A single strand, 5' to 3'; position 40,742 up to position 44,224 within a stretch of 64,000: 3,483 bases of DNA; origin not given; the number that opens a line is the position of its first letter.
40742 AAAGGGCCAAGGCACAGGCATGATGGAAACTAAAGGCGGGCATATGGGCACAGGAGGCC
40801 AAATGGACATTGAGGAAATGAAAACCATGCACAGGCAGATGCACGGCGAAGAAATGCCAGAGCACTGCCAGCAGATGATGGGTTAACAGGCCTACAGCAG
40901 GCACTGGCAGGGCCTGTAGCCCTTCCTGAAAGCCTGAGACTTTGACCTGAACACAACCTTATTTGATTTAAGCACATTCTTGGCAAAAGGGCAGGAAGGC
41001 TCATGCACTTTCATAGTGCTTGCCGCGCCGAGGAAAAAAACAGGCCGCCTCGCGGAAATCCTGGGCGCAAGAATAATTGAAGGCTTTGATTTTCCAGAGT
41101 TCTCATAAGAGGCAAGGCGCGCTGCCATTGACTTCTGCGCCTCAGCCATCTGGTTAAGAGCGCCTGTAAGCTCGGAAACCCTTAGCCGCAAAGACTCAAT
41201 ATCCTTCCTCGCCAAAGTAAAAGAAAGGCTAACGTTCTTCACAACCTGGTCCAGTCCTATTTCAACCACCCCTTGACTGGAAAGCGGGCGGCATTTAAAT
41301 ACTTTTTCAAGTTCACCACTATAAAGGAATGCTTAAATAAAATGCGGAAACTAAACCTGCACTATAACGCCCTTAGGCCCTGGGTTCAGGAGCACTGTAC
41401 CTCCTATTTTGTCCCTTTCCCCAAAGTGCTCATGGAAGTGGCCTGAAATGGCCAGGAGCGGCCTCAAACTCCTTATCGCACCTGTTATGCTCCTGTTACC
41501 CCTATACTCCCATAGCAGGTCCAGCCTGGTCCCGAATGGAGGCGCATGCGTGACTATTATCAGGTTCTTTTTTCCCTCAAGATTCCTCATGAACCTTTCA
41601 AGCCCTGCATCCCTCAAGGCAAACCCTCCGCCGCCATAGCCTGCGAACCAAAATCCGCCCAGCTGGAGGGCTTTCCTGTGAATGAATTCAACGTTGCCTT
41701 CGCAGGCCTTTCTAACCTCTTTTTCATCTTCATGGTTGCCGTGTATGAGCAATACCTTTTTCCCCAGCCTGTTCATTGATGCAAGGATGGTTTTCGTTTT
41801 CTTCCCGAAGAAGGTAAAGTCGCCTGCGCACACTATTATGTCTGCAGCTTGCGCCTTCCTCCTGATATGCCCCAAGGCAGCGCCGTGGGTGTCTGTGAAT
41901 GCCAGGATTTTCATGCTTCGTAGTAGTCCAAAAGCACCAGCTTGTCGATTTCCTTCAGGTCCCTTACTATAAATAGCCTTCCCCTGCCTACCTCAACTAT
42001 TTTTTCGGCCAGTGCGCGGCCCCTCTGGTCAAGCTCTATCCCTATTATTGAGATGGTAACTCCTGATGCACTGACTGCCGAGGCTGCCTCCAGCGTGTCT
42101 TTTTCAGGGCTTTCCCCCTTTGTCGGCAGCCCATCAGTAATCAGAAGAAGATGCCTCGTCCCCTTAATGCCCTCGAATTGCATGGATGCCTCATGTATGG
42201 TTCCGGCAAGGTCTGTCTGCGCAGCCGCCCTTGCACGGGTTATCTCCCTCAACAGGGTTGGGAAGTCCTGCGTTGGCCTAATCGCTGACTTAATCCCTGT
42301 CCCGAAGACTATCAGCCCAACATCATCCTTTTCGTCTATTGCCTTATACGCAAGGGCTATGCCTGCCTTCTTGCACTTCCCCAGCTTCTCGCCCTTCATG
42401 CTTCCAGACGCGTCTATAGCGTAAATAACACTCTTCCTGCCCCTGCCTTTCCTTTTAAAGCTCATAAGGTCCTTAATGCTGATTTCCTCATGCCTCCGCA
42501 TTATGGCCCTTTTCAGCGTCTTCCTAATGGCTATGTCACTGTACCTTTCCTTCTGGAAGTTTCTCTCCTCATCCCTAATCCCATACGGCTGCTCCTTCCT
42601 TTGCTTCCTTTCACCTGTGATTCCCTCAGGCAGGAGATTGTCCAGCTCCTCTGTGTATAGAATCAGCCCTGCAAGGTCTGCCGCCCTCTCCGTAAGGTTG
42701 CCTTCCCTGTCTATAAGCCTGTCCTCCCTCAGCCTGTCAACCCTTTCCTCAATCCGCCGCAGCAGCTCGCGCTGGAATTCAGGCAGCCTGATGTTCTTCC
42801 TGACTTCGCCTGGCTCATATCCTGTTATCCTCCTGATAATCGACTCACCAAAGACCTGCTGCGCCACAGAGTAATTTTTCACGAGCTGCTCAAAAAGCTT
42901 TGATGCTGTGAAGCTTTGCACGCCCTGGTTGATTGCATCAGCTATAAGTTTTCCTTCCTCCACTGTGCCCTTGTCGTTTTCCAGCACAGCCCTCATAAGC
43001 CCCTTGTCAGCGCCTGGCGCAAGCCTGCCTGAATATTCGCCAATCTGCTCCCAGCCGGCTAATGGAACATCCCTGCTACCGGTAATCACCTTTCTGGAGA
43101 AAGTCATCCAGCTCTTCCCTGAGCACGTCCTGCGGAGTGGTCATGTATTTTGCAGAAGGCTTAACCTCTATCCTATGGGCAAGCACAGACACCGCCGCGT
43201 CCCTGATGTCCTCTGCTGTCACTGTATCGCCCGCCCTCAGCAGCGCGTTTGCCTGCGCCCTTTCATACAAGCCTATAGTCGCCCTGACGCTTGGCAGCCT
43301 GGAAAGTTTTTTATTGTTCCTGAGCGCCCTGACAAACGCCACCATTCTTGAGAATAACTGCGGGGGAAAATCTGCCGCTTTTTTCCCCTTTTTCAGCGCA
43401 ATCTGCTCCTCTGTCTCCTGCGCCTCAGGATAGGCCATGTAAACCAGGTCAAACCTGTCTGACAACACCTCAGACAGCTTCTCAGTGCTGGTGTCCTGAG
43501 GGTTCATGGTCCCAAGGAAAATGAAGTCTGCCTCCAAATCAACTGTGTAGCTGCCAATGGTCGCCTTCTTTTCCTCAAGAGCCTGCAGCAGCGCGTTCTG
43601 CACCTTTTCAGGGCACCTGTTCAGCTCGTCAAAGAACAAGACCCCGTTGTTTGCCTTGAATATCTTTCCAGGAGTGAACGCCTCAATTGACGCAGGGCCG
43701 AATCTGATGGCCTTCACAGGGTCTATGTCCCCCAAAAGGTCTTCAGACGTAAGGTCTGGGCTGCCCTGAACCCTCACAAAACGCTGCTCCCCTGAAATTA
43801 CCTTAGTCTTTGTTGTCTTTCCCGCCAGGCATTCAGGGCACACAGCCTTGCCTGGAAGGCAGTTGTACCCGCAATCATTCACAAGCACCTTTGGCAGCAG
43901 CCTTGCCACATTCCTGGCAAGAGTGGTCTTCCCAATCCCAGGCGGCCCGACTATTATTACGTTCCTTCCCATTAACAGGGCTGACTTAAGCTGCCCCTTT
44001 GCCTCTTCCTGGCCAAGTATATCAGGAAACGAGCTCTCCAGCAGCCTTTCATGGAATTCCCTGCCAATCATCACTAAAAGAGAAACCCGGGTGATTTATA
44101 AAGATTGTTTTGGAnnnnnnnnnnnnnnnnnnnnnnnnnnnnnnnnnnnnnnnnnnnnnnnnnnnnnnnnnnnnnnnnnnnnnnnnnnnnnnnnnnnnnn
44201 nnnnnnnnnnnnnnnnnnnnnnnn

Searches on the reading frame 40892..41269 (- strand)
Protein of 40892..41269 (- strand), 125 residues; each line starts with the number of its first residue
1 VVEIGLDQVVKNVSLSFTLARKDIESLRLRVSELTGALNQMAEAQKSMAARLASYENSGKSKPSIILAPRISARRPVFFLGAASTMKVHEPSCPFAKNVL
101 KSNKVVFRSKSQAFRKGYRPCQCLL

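Call 9: search_protein_families(library=pfam, proteins=[window:40892-41269:-], max_evalue=0.01)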
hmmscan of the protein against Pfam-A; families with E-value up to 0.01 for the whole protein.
window:40892-41269:- (125 aa): 1 family
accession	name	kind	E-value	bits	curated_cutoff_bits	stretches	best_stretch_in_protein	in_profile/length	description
PF02805.21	Ada_Zn_binding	-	5.4e-06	26.8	23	1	77-122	16-60/65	Metal binding domain of Ada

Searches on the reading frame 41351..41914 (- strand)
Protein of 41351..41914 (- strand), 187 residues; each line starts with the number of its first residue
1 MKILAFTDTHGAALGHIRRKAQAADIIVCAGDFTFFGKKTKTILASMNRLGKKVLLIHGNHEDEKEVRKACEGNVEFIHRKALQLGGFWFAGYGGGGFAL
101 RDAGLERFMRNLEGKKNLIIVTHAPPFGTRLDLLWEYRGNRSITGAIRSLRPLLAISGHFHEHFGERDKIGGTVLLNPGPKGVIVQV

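Call 9: search_protein_families(library=pfam, proteins=[window:41351-41914:-], max_evalue=0.01)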
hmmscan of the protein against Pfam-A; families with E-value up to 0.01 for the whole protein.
window:41351-41914:- (187 aa): 3 families
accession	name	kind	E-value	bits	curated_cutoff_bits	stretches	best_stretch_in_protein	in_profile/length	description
PF12850.12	Metallophos_2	-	9.7e-14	52.1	27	1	1-180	1-134/154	Calcineurin-like phosphoesterase superfamily domain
PF00149.33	Metallophos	-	4.4e-12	47.3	21.5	1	1-162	1-190/191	Calcineurin-like phosphoesterase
PF14582.11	Metallophos_3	-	0.00081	19.2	28.2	1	107-179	166-237/259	Metallophosphoesterase, calcineurin superfamily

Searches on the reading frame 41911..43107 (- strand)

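Call 9: search_protein_families(library=pfam, proteins=[window:41911-43107:-], max_evalue=0.01)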
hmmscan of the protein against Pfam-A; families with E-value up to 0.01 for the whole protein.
window:41911-43107:- (398 aa): 5 families
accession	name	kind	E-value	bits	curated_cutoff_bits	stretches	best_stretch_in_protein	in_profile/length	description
PF00092.34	VWA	-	7e-10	39.8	23.8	1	227-390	2-171/174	von Willebrand factor type A domain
PF13519.12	VWA_2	-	1e-09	39.4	27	1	227-326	1-106/107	von Willebrand factor type A domain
PF13768.12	VWA_3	-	4.7e-07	30.4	27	1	227-377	3-152/155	von Willebrand factor type A domain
PF01882.25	DUF58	-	0.0004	20.1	23.4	1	230-308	41-128/216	Protein of unknown function DUF58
PF05762.20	VWA_CoxE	-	0.00079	19.4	26.4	1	182-340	17-173/222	VWA domain containing CoxE-like protein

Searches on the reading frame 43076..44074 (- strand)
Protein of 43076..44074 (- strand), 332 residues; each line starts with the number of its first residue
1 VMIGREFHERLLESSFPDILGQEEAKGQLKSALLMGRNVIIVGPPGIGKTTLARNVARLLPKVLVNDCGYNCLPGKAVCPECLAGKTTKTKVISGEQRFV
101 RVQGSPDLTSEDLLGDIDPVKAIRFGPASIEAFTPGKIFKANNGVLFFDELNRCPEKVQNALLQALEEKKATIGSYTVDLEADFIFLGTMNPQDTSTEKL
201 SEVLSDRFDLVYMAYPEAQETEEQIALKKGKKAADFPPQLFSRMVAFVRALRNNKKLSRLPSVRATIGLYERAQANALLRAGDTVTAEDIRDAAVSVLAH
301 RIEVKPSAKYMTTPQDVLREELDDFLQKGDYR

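Call 9: search_protein_families(library=pfam, proteins=[window:43076-44074:-], max_evalue=0.01)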
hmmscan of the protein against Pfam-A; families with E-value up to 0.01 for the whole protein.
window:43076-44074:- (332 aa): 27 families (the best 25 are shown)
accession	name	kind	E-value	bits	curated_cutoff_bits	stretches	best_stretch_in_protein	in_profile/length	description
PF07728.20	AAA_5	-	1.5e-20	74.1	22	2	96-208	25-139/139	AAA domain (dynein-related subfamily)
PF01078.27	Mg_chelatase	-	3.5e-20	72.7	20.3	2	133-195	97-161/207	Magnesium chelatase, subunit ChlI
PF07726.17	AAA_3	-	1.6e-19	70.5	27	1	86-208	12-129/131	ATPase family associated with various cellular activities (AAA)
PF17863.7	AAA_lid_2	-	8.4e-12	45.1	22.7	1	253-320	5-73/74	AAA lid domain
PF00004.35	AAA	-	1.1e-10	42.5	21.2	2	39-60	1-22/131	ATPase family associated with various cellular activities (AAA)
PF00493.29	MCM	-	1.2e-09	38.1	23.3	1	134-223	113-213/224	MCM P-loop domain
PF00158.32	Sigma54_activat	-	1.4e-09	38.3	20.2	1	135-175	86-127/168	Sigma-54 interaction domain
PF20030.5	bpMoxR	-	3.3e-07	30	27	0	125-232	74-183/205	MoxR domain in the MoxR-vWA-beta-propeller ternary systems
PF05496.18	RuvB_N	-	4.5e-07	30.2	27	1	38-59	35-56/159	Holliday junction DNA helicase RuvB P-loop domain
PF07724.20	AAA_2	-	1.1e-06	29.2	27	1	38-244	5-163/166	AAA domain (Cdc48 subfamily)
PF13191.12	AAA_16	-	3.2e-06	28.2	32.6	1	35-161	23-151/167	AAA ATPase domain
PF13401.12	AAA_22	-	3.2e-05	24.7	27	1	38-114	7-51/130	AAA domain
PF20720.3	nSTAND3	-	4.6e-05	23.6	27.2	1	29-58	10-39/155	Novel STAND NTPase 3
PF13671.12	AAA_33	-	6.4e-05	23.7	27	1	39-66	2-29/143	AAA domain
PF00005.33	ABC_tran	-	0.00038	21.5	25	0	33-61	8-36/137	ABC transporter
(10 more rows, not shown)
